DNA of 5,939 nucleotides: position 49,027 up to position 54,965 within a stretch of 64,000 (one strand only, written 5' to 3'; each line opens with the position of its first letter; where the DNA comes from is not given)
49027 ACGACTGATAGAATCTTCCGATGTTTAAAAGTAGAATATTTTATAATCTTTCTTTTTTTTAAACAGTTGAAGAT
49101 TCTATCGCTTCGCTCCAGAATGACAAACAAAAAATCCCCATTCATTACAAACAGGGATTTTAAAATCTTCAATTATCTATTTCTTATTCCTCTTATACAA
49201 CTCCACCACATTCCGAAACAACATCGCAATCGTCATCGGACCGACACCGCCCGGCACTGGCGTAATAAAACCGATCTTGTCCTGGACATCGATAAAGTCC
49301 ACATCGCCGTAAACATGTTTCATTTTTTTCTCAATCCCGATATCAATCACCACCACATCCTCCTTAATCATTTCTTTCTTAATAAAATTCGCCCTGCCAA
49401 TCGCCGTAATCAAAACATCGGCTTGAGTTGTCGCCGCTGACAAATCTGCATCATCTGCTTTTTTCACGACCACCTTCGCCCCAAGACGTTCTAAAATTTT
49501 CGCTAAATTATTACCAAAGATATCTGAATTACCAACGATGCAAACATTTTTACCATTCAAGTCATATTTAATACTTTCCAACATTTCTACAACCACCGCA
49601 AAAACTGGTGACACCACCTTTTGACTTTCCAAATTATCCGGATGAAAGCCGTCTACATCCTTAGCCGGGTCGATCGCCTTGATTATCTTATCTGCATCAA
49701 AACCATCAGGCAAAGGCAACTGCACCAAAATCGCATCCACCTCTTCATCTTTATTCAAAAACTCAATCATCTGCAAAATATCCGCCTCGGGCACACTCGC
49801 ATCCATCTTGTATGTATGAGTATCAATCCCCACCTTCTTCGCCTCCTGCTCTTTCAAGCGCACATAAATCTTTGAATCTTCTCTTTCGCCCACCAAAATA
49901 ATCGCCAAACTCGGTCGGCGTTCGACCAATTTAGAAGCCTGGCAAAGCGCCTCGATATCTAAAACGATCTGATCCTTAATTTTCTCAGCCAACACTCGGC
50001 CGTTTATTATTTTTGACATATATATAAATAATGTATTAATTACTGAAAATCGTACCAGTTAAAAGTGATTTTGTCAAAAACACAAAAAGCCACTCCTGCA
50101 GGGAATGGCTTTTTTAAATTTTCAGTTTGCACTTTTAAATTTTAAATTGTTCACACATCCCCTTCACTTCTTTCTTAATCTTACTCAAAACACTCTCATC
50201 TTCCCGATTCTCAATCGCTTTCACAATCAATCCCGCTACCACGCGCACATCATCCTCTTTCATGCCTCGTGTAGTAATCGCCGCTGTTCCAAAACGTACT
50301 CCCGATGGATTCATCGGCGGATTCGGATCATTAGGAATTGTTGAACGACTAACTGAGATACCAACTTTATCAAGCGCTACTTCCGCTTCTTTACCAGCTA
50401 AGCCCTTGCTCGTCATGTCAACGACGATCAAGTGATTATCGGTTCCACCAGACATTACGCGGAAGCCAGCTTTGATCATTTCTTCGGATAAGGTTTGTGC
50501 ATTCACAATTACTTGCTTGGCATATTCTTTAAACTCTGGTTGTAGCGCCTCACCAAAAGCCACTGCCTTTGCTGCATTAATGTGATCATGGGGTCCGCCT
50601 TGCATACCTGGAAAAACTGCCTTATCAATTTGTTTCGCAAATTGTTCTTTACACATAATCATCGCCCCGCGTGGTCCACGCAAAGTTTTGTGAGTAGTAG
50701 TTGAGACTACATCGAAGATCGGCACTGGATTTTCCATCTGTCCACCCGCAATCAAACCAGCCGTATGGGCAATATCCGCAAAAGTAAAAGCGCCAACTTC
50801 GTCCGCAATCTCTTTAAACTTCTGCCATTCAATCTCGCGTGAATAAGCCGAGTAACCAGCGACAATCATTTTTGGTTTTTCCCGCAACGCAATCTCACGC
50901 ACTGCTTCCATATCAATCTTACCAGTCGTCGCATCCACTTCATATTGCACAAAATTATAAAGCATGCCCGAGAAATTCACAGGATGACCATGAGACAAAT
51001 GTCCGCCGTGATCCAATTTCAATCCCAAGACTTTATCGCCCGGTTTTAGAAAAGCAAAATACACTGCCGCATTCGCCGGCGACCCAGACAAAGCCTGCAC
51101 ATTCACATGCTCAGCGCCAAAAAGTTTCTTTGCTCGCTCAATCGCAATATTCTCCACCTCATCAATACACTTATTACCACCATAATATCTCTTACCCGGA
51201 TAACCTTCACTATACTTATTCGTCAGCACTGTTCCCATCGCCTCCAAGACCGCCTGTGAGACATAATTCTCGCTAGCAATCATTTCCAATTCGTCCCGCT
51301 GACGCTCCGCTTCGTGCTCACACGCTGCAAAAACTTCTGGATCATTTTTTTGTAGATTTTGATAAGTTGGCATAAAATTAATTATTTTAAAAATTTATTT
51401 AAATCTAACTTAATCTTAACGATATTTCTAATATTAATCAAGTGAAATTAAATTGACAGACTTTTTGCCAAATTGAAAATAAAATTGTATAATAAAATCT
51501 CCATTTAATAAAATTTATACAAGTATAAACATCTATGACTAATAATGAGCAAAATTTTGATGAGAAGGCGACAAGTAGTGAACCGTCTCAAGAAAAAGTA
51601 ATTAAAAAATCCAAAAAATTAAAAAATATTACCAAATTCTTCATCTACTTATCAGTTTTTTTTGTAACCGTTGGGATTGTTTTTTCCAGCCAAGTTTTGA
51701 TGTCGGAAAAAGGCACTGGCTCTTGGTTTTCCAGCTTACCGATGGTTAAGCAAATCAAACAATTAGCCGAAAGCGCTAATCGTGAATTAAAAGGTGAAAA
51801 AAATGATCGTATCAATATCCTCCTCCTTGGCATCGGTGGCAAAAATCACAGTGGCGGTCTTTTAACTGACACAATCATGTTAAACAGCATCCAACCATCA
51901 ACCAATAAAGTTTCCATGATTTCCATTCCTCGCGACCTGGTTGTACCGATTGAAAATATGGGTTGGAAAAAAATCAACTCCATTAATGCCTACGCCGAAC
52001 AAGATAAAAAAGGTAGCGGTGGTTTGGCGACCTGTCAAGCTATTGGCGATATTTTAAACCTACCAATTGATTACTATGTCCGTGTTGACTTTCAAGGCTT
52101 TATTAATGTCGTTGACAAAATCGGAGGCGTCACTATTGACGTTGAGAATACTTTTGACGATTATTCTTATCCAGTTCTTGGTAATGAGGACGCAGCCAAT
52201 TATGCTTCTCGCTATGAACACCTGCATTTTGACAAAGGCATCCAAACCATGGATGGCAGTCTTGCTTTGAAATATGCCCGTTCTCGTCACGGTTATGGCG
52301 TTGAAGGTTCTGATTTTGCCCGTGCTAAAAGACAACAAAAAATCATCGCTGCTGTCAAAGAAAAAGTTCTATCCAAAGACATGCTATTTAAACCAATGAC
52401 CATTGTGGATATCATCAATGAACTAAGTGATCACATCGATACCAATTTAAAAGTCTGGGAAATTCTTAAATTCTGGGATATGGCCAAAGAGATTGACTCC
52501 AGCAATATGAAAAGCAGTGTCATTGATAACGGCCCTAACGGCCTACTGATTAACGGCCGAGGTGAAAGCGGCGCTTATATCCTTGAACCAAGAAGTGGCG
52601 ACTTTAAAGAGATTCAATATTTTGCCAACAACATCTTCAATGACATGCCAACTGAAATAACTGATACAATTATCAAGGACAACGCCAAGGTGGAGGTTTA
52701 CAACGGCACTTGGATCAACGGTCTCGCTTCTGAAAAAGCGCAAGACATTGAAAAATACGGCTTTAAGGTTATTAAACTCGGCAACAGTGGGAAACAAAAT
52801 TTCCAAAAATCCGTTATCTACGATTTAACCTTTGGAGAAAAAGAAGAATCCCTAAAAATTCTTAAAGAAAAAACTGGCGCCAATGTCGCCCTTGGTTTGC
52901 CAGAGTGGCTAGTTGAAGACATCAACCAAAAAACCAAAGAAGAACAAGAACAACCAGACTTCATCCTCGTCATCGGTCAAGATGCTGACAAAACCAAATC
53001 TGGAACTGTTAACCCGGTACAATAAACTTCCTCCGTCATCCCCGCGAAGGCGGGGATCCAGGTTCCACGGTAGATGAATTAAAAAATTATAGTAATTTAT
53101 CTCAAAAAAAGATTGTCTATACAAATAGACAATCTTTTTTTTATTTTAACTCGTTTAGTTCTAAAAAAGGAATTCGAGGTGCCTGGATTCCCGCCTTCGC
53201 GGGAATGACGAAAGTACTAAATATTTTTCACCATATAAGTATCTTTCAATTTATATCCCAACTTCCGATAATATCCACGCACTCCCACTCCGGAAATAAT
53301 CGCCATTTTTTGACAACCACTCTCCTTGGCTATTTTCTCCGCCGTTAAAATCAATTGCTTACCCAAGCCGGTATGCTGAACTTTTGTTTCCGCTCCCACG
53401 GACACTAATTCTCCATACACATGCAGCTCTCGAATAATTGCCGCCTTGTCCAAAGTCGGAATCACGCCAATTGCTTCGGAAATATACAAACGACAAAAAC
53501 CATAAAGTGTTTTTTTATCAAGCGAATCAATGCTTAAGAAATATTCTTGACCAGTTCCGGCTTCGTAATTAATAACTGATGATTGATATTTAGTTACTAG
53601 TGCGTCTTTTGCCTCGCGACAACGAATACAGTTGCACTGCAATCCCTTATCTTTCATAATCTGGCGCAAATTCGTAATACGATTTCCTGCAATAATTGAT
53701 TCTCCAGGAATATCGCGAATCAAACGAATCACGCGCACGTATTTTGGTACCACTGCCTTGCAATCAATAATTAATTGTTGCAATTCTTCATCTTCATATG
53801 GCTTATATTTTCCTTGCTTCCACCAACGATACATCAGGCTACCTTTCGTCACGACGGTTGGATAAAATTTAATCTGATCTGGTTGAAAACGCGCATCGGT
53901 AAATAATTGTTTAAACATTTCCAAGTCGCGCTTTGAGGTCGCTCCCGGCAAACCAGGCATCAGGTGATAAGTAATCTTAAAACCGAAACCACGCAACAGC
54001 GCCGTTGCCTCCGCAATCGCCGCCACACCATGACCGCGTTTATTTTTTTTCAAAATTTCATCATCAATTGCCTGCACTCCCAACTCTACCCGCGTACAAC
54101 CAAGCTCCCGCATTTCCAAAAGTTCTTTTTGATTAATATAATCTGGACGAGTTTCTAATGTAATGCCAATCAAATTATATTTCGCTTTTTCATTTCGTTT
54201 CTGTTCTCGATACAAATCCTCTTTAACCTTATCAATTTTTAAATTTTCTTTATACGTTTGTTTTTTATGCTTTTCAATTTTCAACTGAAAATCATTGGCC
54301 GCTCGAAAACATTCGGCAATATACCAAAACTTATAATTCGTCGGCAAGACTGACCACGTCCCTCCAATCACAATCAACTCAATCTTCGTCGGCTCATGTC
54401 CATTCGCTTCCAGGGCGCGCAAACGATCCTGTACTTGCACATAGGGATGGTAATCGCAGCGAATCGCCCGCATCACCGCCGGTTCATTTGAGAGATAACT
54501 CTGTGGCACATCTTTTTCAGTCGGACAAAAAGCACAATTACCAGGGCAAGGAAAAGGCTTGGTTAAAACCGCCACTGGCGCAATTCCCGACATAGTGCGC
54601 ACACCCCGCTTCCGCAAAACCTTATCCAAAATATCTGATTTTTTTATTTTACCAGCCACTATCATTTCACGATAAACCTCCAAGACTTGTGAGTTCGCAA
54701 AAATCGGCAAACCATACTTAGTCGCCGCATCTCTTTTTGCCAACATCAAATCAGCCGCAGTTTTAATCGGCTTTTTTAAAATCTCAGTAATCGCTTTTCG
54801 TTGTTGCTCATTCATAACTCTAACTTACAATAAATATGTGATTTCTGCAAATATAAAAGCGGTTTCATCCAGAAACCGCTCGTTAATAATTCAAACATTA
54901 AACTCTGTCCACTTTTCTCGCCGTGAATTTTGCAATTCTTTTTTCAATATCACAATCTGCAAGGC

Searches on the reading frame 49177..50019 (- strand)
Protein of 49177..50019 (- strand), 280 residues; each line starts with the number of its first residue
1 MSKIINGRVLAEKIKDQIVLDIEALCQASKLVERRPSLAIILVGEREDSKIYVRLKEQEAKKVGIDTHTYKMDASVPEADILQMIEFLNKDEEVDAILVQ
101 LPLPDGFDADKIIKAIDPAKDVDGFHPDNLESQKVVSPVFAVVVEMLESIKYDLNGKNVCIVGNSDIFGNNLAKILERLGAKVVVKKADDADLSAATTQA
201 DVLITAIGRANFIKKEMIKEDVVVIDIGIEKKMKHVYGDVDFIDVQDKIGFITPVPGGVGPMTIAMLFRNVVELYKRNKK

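Call 24: search_protein_families(library=pfam, proteins=[window:49177-50019:-], max_evalue=0.001)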
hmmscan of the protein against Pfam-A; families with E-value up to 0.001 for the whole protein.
window:49177-50019:- (280 aa): 2 families
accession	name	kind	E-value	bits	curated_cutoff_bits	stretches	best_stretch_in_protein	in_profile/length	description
PF02882.25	THF_DHG_CYH_C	-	6e-46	156.1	27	1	133-278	13-159/160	Tetrahydrofolate dehydrogenase/cyclohydrolase, NAD(P)-binding domain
PF00763.28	THF_DHG_CYH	-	4.2e-34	117.7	32.8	1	5-123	1-115/115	Tetrahydrofolate dehydrogenase/cyclohydrolase, catalytic domain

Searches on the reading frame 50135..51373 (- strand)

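Call 24: search_protein_families(library=pfam, proteins=[window:50135-51373:-], max_evalue=0.001)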
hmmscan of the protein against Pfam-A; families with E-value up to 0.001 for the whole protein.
window:50135-51373:- (412 aa): 3 families
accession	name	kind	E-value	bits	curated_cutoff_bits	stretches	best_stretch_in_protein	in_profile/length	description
PF00464.25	SHMT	-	4.6e-160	533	27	1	7-383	1-399/399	Serine hydroxymethyltransferase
PF00155.27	Aminotran_1_2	-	3.5e-10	40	19.7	1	81-372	51-355/361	Aminotransferase class I and II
PF01212.27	Beta_elim_lyase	-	6.2e-05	22.9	27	1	78-321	38-252/288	Beta-eliminating lyase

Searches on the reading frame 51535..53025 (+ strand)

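Call 24: search_protein_families(library=pfam, proteins=[window:51535-53025:+], max_evalue=0.001)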
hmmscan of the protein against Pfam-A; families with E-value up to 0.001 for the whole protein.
window:51535-53025:+ (496 aa): 3 families
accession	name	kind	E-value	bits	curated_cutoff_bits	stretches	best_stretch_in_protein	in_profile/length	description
PF03816.19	LytR_cpsA_psr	-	1.4e-38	132.9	24.6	1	111-279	2-149/150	LytR_cpsA_psr family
PF13399.11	LytR_C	-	1.4e-08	36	22.2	1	384-483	2-85/86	LytR cell envelope-related transcriptional attenuator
PF04506.18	Rft-1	-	0.00078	18.8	23.8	0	14-61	301-348/512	Rft protein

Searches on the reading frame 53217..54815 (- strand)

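Call 24: search_protein_families(library=pfam, proteins=[window:53217-54815:-], max_evalue=0.001)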
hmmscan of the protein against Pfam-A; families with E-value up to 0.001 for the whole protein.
window:53217-54815:- (532 aa): 4 families
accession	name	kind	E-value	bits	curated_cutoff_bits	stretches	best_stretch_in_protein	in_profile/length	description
PF16199.10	Radical_SAM_C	-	1.4e-22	80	31.9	1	312-386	1-76/85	Radical_SAM C-terminal domain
PF04055.27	Radical_SAM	-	2.1e-17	64.3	29.5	1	90-295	7-157/166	Radical SAM superfamily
PF00583.31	Acetyltransf_1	-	5.1e-06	27.2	20.7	1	437-521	44-116/116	Acetyltransferase (GNAT) family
PF13508.13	Acetyltransf_7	-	0.00073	20.3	27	0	459-522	28-83/84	Acetyltransferase (GNAT) domain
